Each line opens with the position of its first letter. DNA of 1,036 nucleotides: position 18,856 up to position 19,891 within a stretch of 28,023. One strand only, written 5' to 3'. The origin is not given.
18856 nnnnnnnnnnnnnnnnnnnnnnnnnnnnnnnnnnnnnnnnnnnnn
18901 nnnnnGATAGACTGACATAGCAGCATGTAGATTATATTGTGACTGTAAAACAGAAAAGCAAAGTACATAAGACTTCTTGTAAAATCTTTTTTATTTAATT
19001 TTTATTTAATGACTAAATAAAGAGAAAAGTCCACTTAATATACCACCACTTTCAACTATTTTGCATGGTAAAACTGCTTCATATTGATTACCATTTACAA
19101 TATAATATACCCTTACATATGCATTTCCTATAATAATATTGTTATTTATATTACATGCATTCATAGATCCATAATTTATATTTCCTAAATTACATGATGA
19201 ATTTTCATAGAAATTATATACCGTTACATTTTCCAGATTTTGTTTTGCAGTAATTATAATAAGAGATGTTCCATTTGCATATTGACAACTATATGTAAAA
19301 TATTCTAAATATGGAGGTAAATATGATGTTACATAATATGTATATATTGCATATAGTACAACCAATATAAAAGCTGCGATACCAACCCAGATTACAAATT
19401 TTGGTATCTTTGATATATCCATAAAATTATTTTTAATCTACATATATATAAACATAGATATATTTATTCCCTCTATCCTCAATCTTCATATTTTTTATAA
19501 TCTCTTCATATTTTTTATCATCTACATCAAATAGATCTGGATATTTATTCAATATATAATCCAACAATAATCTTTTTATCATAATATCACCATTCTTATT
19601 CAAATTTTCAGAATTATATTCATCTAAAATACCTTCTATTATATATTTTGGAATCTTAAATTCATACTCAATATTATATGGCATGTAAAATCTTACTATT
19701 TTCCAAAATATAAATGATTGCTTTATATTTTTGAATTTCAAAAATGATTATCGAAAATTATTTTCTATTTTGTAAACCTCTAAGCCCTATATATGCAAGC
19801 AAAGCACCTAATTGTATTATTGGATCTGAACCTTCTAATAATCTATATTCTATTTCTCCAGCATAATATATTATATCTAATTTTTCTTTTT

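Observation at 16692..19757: A ~3 kb block of four orphan genes separates rfcS from rfcL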

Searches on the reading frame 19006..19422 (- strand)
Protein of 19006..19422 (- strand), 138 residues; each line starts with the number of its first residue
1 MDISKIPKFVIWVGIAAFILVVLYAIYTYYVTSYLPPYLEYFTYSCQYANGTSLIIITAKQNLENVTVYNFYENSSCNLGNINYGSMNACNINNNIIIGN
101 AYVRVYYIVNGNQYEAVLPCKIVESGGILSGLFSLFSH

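Call 7: search_protein_families(library=pfam, proteins=[window:19006-19422:-], max_evalue=0.1)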
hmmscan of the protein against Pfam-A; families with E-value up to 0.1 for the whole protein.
window:19006-19422:- (138 aa): 2 families
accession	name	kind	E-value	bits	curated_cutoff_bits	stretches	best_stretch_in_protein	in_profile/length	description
PF10726.14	DUF2518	-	0.046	13.8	25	1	13-79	40-107/145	Protein of function (DUF2518)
PF10215.14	Ost4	-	0.07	13.4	25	1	9-24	10-25/34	Oligosaccaryltransferase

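Call 28: search_protein_families(library=phrogs, proteins=[window:19009-19422:-], max_evalue=0.1)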
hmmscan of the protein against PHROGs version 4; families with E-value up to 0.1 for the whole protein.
window:19009-19422:- (138 aa): 1 family
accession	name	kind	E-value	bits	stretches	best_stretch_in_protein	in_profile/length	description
phrog_11523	-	unknown function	0.054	14.8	1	47-106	38-94/149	-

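Call 29: search_protein_families(library=ncbifam, proteins=[window:19009-19422:-], max_evalue=0.1)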
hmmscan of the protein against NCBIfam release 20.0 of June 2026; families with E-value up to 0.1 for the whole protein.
window:19009-19422:- (138 aa): 0 families

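Call 30: search_protein_families(library=padloc, proteins=[window:19009-19422:-], max_evalue=0.1)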
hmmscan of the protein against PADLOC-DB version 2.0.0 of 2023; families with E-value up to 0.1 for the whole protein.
window:19009-19422:- (138 aa): 0 families

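Call 71: search_solved_structures(query=A6, max_evalue=10)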
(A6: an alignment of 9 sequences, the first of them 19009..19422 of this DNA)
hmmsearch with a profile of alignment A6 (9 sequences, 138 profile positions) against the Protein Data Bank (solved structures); distinct sequences matched with E-value up to 10: 1.
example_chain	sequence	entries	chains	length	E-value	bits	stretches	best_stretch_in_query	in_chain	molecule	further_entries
6xp5_Z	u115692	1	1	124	1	12.6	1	7-45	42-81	Mediator of RNA polymerase II transcription subunit 31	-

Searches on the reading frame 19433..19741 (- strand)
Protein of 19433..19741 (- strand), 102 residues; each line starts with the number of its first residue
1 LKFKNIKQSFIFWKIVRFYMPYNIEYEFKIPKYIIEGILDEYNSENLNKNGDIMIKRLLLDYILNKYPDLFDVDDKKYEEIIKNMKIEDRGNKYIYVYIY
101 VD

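Call 7: search_protein_families(library=pfam, proteins=[window:19433-19741:-], max_evalue=0.1)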
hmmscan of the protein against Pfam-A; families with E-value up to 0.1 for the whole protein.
window:19433-19741:- (102 aa): 0 families

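Call 28: search_protein_families(library=phrogs, proteins=[window:19436-19684:-], max_evalue=0.1)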
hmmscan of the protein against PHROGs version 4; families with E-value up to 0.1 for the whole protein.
window:19436-19684:- (83 aa): 0 families

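Call 29: search_protein_families(library=ncbifam, proteins=[window:19436-19684:-], max_evalue=0.1)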
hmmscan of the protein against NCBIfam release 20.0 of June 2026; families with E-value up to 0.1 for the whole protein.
window:19436-19684:- (83 aa): 1 family
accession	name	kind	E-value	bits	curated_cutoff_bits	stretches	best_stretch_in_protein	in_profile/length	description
TIGR04470.1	rSAM_mob_pairB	equivalog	0.011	15.2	410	1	23-61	196-232/285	radical SAM mobile pair protein B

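Call 30: search_protein_families(library=padloc, proteins=[window:19436-19684:-], max_evalue=0.1)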
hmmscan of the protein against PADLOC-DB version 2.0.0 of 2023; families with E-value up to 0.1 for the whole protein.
window:19436-19684:- (83 aa): 0 families

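Call 70: search_solved_structures(query=A5, max_evalue=10)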
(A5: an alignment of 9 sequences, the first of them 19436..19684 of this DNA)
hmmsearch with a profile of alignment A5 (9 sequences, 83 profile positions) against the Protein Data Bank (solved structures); distinct sequences matched with E-value up to 10: 11.
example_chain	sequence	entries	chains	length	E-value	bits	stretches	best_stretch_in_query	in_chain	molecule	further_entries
6yqx_A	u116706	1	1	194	7e-05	26.1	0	40-76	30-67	de novo designed TIM barrel DeNovoTIM13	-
7p12_A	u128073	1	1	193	0.00012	25.4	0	40-76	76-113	DeNovoTIM13-SB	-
4rzp_A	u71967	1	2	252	0.012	19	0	27-60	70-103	Engineered Protein OR366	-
6wvs_A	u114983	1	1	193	0.015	18.6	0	40-76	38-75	DeNovoTIM15 hyperstable de novo TIM barrel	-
3f0c_A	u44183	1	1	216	0.081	16.3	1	9-66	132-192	Transcriptional regulator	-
6uen_A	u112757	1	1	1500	0.14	15.6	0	14-57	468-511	RNA-directed RNA polymerase L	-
8fpi_A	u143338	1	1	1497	0.15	15.4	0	14-57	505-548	RNA-directed RNA polymerase L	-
8snx_A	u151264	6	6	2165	0.26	14.7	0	14-57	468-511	RNA-directed RNA polymerase L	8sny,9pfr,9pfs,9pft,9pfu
6pzk_A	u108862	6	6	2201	0.31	14.4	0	14-57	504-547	RNA-directed RNA polymerase L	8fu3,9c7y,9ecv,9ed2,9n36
3n0l_A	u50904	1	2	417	0.55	13.6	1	6-46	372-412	Serine hydroxymethyltransferase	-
3doh_A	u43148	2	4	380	0.56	13.6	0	21-60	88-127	esterase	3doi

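Call 73: find_homologous_proteins(query=A5, max_evalue=0.01)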
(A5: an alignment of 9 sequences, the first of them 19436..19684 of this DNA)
Query A5 (9 sequences) (83 aa, profile of the alignment): 112 proteins with E <= 0.01 among 756 candidates.
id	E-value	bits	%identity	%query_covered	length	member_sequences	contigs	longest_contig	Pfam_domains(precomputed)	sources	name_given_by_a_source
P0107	8.3e-41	156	100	100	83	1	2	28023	-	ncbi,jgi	jgi:hypothetical protein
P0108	9.1e-41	156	94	100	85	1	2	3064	-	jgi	-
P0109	9.9e-41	155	93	100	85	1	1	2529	-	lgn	-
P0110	1.1e-40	155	92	100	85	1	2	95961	-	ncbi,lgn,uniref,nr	ncbi:hypothetical protein [Candidatus Nanobsidianus stetteri]|uniref:Uncharacterized protein n=1 Tax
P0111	1.1e-40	155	92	100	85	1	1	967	-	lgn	-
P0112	1.2e-40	155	93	100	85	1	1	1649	-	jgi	jgi:hypothetical protein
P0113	1.2e-40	155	95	100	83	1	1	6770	-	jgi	-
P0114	1.3e-40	155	93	100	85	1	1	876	-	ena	-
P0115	1.4e-40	155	93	100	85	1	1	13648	-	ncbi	ncbi:MAG: hypothetical protein RXQ68_03165 [Candidatus Nanopusillus sp.]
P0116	1.4e-40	155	92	100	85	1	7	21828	-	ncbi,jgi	jgi:hypothetical protein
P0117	1.4e-40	155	92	100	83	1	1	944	-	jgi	-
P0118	1.5e-40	155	96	100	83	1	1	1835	-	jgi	-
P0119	1.7e-40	155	92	100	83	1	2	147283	-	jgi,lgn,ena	jgi:hypothetical protein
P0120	1.8e-40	155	93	100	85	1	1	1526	-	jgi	jgi:hypothetical protein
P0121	1.8e-40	155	93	100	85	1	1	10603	-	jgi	jgi:hypothetical protein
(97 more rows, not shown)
